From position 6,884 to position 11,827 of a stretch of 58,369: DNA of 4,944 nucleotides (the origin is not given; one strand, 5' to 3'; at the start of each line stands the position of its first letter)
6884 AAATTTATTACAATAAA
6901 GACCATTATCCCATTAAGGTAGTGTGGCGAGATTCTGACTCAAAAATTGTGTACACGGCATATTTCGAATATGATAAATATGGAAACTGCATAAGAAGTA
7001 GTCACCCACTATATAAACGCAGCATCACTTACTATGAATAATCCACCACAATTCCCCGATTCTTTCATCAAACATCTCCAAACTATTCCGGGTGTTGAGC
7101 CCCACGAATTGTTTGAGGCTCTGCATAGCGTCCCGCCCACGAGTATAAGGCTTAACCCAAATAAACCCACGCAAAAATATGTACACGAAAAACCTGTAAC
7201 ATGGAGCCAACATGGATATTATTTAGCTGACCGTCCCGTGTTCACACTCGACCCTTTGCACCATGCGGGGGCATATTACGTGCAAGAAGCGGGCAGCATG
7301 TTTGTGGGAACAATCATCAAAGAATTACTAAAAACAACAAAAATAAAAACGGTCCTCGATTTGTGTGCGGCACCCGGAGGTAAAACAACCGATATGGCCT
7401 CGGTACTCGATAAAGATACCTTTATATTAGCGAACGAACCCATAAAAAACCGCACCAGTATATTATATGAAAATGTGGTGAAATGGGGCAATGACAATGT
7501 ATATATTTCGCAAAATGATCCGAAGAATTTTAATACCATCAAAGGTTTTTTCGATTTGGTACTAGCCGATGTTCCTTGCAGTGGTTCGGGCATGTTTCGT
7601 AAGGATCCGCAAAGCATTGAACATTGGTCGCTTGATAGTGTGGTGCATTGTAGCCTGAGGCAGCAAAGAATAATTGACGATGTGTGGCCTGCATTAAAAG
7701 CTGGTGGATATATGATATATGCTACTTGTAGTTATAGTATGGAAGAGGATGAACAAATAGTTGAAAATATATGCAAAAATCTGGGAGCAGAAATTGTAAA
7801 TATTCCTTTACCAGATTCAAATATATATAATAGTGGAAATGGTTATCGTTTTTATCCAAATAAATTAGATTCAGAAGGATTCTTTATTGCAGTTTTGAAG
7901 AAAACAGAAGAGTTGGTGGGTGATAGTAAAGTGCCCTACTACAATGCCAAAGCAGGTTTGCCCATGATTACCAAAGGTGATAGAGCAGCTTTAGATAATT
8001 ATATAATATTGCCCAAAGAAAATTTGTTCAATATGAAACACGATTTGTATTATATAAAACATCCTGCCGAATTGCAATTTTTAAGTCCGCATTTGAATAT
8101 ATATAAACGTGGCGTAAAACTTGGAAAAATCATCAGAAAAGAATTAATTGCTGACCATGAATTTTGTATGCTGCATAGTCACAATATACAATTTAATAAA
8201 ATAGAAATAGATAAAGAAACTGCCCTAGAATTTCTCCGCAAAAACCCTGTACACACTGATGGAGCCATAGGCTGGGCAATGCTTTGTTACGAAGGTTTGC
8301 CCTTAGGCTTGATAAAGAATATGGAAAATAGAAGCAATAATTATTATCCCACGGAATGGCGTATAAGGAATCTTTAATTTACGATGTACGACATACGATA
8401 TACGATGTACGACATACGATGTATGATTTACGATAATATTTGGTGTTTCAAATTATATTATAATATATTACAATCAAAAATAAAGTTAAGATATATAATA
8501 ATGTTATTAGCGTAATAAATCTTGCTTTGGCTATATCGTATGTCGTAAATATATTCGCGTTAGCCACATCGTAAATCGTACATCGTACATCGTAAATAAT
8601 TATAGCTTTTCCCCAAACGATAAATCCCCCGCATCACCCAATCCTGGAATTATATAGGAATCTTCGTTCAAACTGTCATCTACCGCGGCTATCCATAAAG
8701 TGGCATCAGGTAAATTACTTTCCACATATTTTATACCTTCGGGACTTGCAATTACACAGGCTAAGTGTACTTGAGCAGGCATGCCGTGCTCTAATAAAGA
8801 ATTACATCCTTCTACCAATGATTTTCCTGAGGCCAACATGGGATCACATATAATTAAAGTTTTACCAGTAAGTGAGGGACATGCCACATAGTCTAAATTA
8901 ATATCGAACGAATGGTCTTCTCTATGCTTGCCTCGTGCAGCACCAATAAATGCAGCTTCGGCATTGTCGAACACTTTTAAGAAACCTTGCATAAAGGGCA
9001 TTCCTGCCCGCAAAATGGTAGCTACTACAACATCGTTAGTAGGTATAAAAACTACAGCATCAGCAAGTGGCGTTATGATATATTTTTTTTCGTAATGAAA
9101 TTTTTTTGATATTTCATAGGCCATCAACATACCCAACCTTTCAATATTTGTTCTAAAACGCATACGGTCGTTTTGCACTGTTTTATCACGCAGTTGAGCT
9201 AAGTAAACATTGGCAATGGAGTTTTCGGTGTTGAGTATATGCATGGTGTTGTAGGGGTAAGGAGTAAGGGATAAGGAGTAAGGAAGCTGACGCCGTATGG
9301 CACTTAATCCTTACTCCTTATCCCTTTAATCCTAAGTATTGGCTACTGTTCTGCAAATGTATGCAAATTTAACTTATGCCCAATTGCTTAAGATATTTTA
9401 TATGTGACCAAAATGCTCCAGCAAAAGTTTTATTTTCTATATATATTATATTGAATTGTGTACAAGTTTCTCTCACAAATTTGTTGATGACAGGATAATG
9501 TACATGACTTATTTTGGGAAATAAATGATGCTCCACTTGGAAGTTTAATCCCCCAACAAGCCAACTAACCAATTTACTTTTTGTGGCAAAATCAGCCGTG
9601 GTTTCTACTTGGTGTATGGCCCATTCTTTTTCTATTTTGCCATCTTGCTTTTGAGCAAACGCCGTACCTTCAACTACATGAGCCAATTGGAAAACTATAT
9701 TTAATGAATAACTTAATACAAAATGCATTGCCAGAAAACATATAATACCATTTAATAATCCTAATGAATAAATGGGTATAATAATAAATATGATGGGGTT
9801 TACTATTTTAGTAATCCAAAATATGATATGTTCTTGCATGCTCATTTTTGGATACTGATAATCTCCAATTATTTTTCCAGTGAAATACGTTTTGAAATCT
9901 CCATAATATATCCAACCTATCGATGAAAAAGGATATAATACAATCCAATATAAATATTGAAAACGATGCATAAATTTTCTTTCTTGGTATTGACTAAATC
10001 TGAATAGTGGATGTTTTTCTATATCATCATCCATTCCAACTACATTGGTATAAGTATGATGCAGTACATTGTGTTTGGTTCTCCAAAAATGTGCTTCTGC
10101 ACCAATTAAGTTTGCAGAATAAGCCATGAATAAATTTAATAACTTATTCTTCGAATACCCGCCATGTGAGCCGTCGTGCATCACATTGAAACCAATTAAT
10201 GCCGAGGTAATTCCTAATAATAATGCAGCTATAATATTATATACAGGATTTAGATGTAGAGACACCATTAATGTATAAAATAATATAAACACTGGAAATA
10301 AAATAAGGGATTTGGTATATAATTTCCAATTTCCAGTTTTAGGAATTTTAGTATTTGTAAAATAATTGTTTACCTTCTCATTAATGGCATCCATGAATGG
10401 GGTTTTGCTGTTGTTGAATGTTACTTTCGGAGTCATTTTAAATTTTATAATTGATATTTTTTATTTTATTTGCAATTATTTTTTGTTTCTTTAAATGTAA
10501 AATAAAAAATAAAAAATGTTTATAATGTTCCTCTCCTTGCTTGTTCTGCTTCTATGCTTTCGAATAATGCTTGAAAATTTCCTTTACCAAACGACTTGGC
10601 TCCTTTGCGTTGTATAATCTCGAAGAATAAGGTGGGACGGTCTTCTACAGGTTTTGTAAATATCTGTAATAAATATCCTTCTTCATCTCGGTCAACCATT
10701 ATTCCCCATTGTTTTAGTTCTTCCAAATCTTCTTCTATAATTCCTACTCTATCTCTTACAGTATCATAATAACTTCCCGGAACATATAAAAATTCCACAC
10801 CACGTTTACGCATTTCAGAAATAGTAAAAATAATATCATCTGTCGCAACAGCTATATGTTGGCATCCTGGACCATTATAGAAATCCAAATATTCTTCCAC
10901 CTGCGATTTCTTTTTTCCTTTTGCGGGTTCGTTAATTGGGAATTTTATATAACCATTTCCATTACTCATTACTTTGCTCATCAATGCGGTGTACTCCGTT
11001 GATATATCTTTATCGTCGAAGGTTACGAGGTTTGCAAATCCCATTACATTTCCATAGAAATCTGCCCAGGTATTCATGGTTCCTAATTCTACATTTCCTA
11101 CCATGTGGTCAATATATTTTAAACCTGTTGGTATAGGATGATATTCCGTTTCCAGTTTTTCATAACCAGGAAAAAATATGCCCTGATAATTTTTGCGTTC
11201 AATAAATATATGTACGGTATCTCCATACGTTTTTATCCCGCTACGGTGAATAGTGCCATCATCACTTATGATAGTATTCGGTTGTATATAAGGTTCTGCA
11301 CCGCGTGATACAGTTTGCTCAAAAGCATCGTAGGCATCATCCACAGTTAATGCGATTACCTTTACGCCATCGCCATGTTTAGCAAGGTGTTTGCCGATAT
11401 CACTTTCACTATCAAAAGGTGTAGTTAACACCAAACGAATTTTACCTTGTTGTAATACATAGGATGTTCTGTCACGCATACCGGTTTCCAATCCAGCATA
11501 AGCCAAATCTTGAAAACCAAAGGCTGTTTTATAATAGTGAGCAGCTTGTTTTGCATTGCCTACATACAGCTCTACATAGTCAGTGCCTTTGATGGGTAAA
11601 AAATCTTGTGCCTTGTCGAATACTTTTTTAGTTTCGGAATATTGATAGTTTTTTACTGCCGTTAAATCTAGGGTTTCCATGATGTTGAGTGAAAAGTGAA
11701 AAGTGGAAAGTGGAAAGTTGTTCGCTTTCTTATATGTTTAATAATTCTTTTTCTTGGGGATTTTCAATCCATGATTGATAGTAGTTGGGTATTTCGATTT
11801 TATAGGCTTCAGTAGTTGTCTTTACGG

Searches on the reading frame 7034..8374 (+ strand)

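Call 38: search_protein_families(library=pfam, proteins=[window:7034-8374:+], max_evalue=0.001)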
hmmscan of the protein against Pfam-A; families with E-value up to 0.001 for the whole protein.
window:7034-8374:+ (447 aa): 3 families
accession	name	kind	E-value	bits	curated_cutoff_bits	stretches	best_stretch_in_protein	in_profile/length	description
PF01189.24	Methyltr_RsmB-F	-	2e-43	148.9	27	1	98-289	3-199/199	16S rRNA methyltransferase RsmB/F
PF17125.10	Methyltr_RsmF_N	-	1.6e-18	67.3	34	1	8-86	2-86/86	N-terminal domain of 16S rRNA methyltransferase RsmF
PF13636.12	Methyltranf_PUA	-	1e-13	51.5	27.6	1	397-444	1-49/49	RNA-binding PUA-like domain of methyltransferase RsmF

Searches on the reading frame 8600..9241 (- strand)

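Call 38: search_protein_families(library=pfam, proteins=[window:8600-9241:-], max_evalue=0.001)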
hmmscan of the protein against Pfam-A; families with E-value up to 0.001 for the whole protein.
window:8600-9241:- (213 aa): 3 families
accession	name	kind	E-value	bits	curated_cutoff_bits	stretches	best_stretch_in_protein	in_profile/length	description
PF14681.12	UPRTase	-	1e-41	143.2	27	1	7-210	4-205/206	Uracil phosphoribosyltransferase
PF00156.33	Pribosyltran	-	1.2e-12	47.8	26.3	1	66-173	26-133/158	Phosphoribosyl transferase domain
PF24390.1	PRTase-CE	-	0.00052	20.4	27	1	121-189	99-173/253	PRTase-CE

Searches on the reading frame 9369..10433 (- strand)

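Call 38: search_protein_families(library=pfam, proteins=[window:9369-10433:-], max_evalue=0.001)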
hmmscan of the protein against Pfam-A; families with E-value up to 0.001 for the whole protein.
window:9369-10433:- (354 aa): 1 family
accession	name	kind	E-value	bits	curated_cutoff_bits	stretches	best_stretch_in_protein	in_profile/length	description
PF00487.30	FA_desaturase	-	6.4e-34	118.3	29.7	1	68-333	7-251/253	Fatty acid desaturase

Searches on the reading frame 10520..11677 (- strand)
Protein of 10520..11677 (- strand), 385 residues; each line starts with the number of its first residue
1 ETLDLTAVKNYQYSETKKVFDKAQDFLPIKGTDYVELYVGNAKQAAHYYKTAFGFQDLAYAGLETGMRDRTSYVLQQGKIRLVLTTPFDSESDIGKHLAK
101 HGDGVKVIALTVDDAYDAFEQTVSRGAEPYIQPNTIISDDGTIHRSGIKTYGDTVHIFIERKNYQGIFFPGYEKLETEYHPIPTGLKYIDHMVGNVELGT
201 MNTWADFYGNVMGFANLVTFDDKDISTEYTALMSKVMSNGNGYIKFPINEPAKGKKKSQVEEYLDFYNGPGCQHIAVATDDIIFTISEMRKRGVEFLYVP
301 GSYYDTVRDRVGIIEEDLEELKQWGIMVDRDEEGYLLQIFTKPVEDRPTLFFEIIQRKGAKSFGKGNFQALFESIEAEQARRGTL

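Call 38: search_protein_families(library=pfam, proteins=[window:10520-11677:-], max_evalue=0.001)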
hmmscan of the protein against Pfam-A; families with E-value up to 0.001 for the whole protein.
window:10520-11677:- (385 aa): 3 families
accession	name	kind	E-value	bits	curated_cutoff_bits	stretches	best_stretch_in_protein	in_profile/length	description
PF00903.31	Glyoxalase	-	3.5e-22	79.5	20.6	2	199-337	10-119/121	Glyoxalase/Bleomycin resistance protein/Dioxygenase superfamily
PF13669.12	Glyoxalase_4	-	9.3e-12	45.6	27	2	205-297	14-94/109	Glyoxalase/Bleomycin resistance protein/Dioxygenase superfamily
PF14696.12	Glyoxalase_5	-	4.5e-08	33.8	27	1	29-162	7-127/139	Hydroxyphenylpyruvate dioxygenase, HPPD, N-terminal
